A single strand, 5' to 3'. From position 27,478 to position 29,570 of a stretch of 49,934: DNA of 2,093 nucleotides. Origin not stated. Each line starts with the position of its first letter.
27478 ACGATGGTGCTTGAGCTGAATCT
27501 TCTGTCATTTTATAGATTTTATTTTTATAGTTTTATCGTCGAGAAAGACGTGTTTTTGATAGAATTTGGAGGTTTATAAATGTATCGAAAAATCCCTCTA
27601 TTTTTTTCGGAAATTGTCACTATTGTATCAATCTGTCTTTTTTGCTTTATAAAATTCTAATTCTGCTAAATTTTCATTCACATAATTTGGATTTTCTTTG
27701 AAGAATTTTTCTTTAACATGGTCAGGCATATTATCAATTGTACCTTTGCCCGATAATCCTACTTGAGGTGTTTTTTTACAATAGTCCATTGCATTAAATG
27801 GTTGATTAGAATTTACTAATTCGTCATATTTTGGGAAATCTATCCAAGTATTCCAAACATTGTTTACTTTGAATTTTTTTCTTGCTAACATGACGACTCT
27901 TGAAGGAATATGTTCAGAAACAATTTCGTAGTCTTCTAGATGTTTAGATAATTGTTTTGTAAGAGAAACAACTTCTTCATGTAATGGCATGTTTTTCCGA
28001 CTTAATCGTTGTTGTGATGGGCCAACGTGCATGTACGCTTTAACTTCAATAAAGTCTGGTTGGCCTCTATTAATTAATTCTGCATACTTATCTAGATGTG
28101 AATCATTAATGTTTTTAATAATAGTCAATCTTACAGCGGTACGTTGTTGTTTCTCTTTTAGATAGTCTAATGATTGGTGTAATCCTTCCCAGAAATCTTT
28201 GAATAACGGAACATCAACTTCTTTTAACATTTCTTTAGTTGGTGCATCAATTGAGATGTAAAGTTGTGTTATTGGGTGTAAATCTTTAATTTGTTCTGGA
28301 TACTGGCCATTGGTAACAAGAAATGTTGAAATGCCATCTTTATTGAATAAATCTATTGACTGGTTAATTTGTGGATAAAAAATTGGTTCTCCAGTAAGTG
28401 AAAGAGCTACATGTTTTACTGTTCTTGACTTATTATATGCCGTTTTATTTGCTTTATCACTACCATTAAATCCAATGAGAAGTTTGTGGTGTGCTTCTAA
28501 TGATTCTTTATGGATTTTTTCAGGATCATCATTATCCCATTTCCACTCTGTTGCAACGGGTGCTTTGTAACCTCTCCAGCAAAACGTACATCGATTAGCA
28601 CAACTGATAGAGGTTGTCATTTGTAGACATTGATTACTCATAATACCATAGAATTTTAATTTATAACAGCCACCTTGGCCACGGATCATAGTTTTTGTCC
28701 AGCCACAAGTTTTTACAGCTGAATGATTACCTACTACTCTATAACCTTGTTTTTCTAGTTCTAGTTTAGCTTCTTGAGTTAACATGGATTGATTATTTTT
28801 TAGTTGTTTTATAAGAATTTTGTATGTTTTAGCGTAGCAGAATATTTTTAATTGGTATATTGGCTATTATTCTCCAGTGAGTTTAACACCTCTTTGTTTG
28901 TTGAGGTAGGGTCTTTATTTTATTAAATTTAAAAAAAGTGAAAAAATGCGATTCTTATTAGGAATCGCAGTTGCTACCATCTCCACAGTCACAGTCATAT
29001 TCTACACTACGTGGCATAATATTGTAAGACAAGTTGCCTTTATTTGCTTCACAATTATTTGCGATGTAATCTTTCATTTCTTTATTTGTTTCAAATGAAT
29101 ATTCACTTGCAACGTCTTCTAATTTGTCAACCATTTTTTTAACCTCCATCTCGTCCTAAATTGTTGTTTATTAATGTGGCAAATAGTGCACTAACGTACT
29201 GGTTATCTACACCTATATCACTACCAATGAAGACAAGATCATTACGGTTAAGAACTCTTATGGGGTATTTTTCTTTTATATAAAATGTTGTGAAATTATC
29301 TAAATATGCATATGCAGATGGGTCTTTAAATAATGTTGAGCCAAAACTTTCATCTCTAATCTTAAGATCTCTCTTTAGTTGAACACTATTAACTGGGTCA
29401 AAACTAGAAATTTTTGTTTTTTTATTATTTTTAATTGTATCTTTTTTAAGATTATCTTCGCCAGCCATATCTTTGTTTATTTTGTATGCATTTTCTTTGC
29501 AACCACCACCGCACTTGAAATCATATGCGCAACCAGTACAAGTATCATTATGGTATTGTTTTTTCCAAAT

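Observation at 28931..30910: Self-contained RiPP-like operon: HExxH peptidase, radical SAM/SPASM maturase, Cys/Asp-rich peptide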

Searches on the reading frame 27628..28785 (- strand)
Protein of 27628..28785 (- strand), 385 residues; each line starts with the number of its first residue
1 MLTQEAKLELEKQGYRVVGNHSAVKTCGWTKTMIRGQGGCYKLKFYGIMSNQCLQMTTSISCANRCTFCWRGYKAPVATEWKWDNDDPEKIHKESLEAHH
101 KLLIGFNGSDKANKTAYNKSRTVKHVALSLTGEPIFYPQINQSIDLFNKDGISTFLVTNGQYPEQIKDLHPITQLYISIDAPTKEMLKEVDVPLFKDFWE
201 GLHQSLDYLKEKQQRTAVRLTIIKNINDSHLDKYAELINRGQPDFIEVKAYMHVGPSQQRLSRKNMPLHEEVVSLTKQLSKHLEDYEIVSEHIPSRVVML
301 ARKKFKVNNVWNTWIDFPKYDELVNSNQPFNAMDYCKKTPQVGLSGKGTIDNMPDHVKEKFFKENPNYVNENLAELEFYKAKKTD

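Call 4: search_protein_families(library=pfam, max_evalue=0.1, proteins=[window:27628-28785:-])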
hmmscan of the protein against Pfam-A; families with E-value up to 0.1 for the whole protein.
window:27628-28785:- (385 aa): 3 families
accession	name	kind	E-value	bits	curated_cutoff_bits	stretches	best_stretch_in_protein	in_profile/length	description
PF08608.17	Wyosine_form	-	2.6e-27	95.3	22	1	240-302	1-63/63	Wyosine base formation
PF04055.27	Radical_SAM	-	4.5e-14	53.4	29.5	1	61-238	6-166/166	Radical SAM superfamily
PF19238.5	Radical_SAM_2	-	0.047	13.8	26.7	0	55-70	15-30/151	Radical SAM-like domain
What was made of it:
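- Checked: TYW1 is confirmed at 27628..28785 (Wyosine_form 2.6e-27, call 4).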

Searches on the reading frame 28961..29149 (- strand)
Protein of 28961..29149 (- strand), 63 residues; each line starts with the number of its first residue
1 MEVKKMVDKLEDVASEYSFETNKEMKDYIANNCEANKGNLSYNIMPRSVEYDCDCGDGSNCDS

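Call 4: search_protein_families(library=pfam, max_evalue=0.1, proteins=[window:28961-29149:-])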
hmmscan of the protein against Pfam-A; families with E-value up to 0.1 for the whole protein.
seq(63 aa): 0 families

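Call 5: search_protein_families(library=ncbifam, max_evalue=0.1, proteins=[window:28961-29149:-])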
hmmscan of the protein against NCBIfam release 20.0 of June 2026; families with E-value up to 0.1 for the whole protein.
seq(63 aa): 0 families
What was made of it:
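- On SCIFF-type or other modelled precursor family: The window peptide hits no Pfam or NCBIfam family (calls 4, 5).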

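Call 18: find_homologous_proteins(query=window:28961-29134:-, max_evalue=10)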
Query seq(58 aa) (58 aa): 2 proteins with E <= 10 among 2 candidates.
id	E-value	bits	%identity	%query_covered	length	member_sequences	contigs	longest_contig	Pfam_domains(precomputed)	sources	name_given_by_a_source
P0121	6.3e-32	125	100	100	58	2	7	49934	-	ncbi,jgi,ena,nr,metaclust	ncbi:hypothetical protein HOI26_02925 [Candidatus Woesearchaeota archaeon]|nr:hypothetical protein [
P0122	1.0e-9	56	47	98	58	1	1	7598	-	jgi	jgi:hypothetical protein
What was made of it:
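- Tried and rejected: It found only itself and one relative (call 18).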

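Call 19: find_encoding_contigs(protein=P0121, flank=3000, max_places=8)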
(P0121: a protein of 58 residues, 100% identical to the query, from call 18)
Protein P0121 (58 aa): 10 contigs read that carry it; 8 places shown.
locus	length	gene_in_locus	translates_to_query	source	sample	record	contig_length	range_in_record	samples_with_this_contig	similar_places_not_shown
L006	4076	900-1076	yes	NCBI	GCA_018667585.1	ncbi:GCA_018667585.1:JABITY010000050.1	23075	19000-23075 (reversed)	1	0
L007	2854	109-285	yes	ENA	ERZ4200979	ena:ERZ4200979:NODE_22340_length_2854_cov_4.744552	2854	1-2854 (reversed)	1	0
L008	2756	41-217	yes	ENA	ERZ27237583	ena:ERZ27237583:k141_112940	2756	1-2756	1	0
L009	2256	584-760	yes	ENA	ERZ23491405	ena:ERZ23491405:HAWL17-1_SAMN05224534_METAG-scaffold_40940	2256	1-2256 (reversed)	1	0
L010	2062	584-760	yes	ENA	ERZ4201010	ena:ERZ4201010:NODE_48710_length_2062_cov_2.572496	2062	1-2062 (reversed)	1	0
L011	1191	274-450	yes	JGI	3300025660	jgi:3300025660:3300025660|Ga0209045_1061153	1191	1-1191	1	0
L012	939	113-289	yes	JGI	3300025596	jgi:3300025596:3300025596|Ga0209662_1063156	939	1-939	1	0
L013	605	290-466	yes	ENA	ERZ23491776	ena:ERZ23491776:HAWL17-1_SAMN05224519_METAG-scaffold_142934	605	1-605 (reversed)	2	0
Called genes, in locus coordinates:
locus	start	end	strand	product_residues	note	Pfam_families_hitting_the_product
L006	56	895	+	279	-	PF13186:SPASM (weak)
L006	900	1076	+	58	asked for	-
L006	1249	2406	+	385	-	PF04055:Radical_SAM, PF08608:Wyosine_form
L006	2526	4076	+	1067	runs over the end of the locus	PF02518:HATPase_c, PF00204:DNA_gyraseB, PF14890:Intein_splicing, PF01751:Toprim, PF00986:DNA_gyraseB_C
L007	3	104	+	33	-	?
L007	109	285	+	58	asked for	-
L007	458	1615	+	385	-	PF04055:Radical_SAM, PF08608:Wyosine_form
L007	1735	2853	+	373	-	?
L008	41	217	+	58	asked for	-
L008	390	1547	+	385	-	PF04055:Radical_SAM, PF08608:Wyosine_form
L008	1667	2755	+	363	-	?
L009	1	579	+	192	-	?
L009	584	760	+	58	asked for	-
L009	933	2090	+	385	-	PF04055:Radical_SAM, PF08608:Wyosine_form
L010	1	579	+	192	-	?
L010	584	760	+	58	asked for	-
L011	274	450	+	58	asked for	-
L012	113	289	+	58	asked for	-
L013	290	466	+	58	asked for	-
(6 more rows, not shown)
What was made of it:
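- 28958..29134 (-): Gene 3: the 58-aa precursor peptide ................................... An alternative 63-aa start lies at 29149. The exact peptide occurs on 10 contigs (calls 18, 19).
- Tried and rejected: This failed because all of them end inside the enzyme gene (call 19).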

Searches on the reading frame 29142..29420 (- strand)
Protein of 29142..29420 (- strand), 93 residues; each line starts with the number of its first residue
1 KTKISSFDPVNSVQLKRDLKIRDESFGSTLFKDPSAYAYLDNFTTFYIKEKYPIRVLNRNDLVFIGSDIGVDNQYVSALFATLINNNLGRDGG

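Call 27: search_protein_families(library=pfam, max_evalue=1, proteins=[window:29142-29420:-])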
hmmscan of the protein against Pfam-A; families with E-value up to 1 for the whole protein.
seq(93 aa): 0 families

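Call 39: search_solved_structures(query=A4, max_evalue=10, show_alignments=3)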
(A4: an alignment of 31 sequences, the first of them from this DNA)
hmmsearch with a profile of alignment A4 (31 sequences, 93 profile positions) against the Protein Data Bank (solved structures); distinct sequences matched with E-value up to 10: 16.
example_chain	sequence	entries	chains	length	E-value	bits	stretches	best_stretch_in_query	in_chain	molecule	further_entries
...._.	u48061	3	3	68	0.0013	22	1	35-91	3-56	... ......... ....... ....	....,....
3j7a_2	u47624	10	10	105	0.0034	20.6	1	35-91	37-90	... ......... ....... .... | 40S ribosomal protein S25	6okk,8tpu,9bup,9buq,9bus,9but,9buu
2m45_A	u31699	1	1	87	0.11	15.8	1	45-92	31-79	Minichromosome maintenance protein MCM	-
5v1q_A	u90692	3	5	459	0.18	15.1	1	15-60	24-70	Radical SAM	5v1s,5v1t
1wsu_A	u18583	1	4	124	0.22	14.8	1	64-92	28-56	Selenocysteine-specific elongation factor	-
4m0n_A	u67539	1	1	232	0.33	14.3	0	10-34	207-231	Conserved hypothetical protein, putative anti-sigma factor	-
4m0h_A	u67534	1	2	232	0.35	14.2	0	10-34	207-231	Conserved hypothetical protein, putative anti-sigma factor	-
1sd4_A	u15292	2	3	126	0.56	13.5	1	53-91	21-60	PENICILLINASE REPRESSOR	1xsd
6jgy_A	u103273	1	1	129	0.78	13.1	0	29-90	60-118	Pre-glycoprotein polyprotein GP complex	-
6yhs_R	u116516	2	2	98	1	12.7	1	20-72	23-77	50S ribosomal protein L25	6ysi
6xjf_A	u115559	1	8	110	1.1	12.6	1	42-89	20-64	Transcription factor E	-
1bja_A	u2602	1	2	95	1.1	12.6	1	39-92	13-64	TRANSCRIPTION REGULATORY PROTEIN MOTA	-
6zu5_SK0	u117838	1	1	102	1.1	12.5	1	53-92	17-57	eS10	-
1i1s_A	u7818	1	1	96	1.2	12.5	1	38-92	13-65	MOTA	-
1lva_A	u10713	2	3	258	1.7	12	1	64-92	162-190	Selenocysteine-specific elongation factor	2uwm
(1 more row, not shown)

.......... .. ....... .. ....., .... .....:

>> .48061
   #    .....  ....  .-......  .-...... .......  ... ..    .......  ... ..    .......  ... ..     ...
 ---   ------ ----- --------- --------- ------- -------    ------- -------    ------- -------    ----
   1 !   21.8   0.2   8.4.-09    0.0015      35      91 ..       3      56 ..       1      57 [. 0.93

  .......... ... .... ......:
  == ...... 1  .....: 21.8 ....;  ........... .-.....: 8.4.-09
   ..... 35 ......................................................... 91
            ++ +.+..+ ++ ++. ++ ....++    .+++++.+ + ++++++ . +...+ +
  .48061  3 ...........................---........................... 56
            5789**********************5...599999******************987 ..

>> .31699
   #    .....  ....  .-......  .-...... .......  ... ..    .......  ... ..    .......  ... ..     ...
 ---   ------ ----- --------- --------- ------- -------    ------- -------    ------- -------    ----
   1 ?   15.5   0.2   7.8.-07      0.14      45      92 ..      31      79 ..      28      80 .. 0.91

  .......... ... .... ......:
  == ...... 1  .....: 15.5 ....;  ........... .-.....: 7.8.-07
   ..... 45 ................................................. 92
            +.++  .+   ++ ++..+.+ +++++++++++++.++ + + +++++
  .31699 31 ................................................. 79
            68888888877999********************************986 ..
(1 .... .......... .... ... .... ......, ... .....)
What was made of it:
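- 29142..29387 (-): C-terminal tail of about 80-100 aa with a winged-helix, RRE-like fold and a conserved R-x-E-x-F-G motif. Predicted to be the leader-peptide binding domain. The tail profile hits winged-helix domains and SuiB residues 24-70 (call 39).
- On PqqD family / RiPP recognition element (PF05402): The profile hits winged-helix domains and SuiB residues 24-70 at E = 0.18 (call 39).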

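Call 49: search_protein_families(library=pfam, alignment_id=A4, max_evalue=1)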
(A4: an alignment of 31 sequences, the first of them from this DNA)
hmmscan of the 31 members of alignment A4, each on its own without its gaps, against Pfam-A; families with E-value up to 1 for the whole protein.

A. member 1, seq(93 aa): 0 families

B. families by the number of members that match (of 31 scanned): 13 families
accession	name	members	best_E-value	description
PF23017.2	WIV_2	1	0.0017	Tospovirus NSs-like, WIV_2 domain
PF22427.2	SMMA_C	1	0.002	Maltogenic amylase, C-terminal domain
PF10875.13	DUF2670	1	0.014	Protein of unknown function (DUF2670)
PF02002.24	TFIIE_alpha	1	0.02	TFIIE alpha subunit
PF21120.3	MCM_WH_arc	1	0.024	Archaeal MCM, winged-helix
PF19615.4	DUF6120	1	0.043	Family of unknown function (DUF6120)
PF01978.25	TrmB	1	0.074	Sugar-specific transcriptional regulator TrmB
PF18386.7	ROQ_II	1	0.087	Roquin II domain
PF08100.18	Dimerisation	1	0.087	O-methyltransferase dimerisation domain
PF18102.6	DTC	1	0.1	Deltex C-terminal domain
PF02082.26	Rrf2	1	0.15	Iron-dependent Transcriptional regulator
PF20766.2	DUF447_C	1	0.18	Protein of unknown function (DUF447)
PF09810.15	Exo5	1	0.2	Exonuclease V - a 5' deoxyribonuclease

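Call 79: search_protein_representatives(alignment_id=A4)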
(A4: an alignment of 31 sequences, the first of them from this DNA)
Query: 31 sequences, 93 profile positions. Proteins with E-value up to 0.001 (for the whole library): 240; up to 1e-10: 11; up to 1e-30: 0. The best 150 are listed.
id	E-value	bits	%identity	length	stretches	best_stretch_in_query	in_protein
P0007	1.3e-21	92.6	-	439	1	6-92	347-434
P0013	1.2e-16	76.7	-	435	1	7-92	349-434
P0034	7.5e-14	67.7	-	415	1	2-92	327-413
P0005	9.5e-14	67.3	-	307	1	2-90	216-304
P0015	3.2e-13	65.6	-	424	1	8-92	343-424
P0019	8.4e-13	64.3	-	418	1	2-92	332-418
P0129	1.0e-12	64.0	-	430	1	8-87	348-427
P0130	1.3e-11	60.5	-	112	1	10-92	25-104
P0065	1.7e-11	60.1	-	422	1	3-92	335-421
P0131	7.7e-11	58.0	-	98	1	5-91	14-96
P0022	9.8e-11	57.7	-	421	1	4-92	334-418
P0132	1.3e-10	57.3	-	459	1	10-92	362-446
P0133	3.8e-10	55.8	-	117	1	6-92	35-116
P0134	7.7e-10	54.8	-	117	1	7-89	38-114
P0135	7.9e-10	54.8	-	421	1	10-91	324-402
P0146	7.2e-09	51.7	-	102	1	8-90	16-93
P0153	1.7e-08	50.5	-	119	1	7-89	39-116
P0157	2.6e-08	49.9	-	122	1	5-89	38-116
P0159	3.1e-08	49.6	-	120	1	10-91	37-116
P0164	4.1e-08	49.2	-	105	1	9-92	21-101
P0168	6.2e-08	48.7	-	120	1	6-90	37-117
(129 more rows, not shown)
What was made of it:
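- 29142..29387 (-): The tail profile finds 240 proteins, mostly at the C-termini of 415-470-aa enzymes (call 79).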

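Call 80: search_protein_families(library=pfam, max_evalue=0.1, proteins=[P0130, P0131, P0133, P0134, P0146, P0153, P0157, P0159, P0164, P0168])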
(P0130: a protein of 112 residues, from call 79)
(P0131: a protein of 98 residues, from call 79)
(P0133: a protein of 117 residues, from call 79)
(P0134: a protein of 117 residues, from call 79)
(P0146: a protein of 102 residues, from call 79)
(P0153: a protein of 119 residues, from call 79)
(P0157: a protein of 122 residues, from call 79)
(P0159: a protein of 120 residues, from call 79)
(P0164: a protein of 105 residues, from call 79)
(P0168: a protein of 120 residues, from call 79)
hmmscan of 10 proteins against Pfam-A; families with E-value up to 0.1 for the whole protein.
P0130 (112 aa): 10 families
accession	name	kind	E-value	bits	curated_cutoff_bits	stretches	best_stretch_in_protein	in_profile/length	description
PF22979.2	HTH_69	-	1.6e-05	25.1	27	1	73-106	28-61/69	Winged helix-turn-helix domain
PF02002.24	TFIIE_alpha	-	0.012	15.9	22.9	1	56-103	12-59/105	TFIIE alpha subunit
PF02082.26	Rrf2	-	0.022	15.4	30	1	69-104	21-56/132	Iron-dependent Transcriptional regulator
PF01726.22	LexA_DNA_bind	-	0.027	14.7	23.7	1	75-103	29-58/65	LexA DNA binding domain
PF25051.1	WHD_MCM8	-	0.029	14.8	26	1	76-103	43-70/80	MCM8 winged helix domain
PF14394.12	DUF4423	-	0.03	14.6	30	1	59-108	22-73/165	Domain of unknown function (DUF4423)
PF08281.18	Sigma70_r4_2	-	0.039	14.1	25.7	1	63-88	18-43/54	Sigma-70, region 4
PF13545.12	HTH_Crp_2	-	0.043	14.2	27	1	72-106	23-57/70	Crp-like helix-turn-helix domain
PF01978.25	TrmB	-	0.052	13.8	25.6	1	69-106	20-57/68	Sugar-specific transcriptional regulator TrmB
PF13412.12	HTH_24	-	0.074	13.1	21.9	0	76-102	22-48/48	Winged helix-turn-helix DNA-binding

P0131 (98 aa): 0 families

P0133 (117 aa): 0 families

P0134 (117 aa): 0 families

P0146 (102 aa): 0 families

P0153 (119 aa): 0 families

P0157 (122 aa): 1 family
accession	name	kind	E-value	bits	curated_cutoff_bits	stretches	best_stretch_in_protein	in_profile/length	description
PF06159.19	TRAPPC13_N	-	0.077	13.6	25.3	1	37-77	37-77/159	Trafficking protein particle complex subunit 13, N-terminal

P0159 (120 aa): 0 families

P0164 (105 aa): 2 families
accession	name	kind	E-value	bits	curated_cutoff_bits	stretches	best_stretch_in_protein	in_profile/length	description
PF16365.12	EutK_C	-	0.0016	18.8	27.5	1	69-95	15-41/52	Ethanolamine utilization protein EutK C-terminus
PF00392.27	GntR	-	0.03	14.4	27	1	73-98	29-54/64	Bacterial regulatory proteins, gntR family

P0168 (120 aa): 0 families
